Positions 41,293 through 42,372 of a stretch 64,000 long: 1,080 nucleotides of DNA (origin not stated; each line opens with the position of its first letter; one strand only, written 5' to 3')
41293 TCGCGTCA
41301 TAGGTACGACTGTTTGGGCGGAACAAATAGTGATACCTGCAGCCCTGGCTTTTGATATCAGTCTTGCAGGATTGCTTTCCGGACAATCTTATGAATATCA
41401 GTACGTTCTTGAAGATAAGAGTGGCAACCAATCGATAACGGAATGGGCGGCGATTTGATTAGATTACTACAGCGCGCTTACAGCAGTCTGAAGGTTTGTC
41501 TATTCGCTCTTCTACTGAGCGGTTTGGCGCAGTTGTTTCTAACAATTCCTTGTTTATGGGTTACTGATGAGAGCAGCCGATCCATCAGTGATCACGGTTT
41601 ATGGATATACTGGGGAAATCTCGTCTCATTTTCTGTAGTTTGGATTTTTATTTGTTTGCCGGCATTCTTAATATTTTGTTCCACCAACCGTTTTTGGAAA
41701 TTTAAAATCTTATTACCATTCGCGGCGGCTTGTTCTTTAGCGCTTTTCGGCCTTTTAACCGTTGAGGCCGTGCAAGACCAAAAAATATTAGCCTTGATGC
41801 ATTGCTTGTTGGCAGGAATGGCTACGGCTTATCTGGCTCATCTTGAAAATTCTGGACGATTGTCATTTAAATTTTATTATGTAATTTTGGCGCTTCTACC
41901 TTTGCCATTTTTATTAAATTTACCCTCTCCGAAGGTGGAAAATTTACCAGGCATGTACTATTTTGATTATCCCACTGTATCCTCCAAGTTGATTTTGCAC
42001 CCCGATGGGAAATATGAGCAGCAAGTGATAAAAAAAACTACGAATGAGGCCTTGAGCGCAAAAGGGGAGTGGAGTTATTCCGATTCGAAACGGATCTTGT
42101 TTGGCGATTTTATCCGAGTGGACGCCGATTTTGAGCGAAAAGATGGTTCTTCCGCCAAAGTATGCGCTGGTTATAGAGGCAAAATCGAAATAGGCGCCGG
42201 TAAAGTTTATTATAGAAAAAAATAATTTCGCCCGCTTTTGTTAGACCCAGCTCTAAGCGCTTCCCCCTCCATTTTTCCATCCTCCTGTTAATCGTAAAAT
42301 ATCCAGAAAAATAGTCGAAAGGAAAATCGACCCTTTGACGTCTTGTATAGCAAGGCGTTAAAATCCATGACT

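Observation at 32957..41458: One 8.5-kb gene encodes a 2,833-aa secreted mosaic protein that joins two YD/Rhs arrays in one polypeptide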

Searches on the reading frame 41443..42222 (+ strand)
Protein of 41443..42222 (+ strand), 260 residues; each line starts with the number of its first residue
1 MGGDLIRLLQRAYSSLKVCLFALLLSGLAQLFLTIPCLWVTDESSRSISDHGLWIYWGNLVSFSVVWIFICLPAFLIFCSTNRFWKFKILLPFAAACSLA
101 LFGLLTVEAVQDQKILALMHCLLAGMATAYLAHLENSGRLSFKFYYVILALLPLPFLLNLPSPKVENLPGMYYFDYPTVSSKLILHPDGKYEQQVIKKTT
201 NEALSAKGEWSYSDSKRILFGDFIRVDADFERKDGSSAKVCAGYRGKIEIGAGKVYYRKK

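Call 21: search_protein_families(library=pfam, proteins=[window:41443-42222:+], max_evalue=0.001)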
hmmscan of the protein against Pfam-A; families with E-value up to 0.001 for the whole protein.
window:41443-42222:+ (260 aa): 0 families
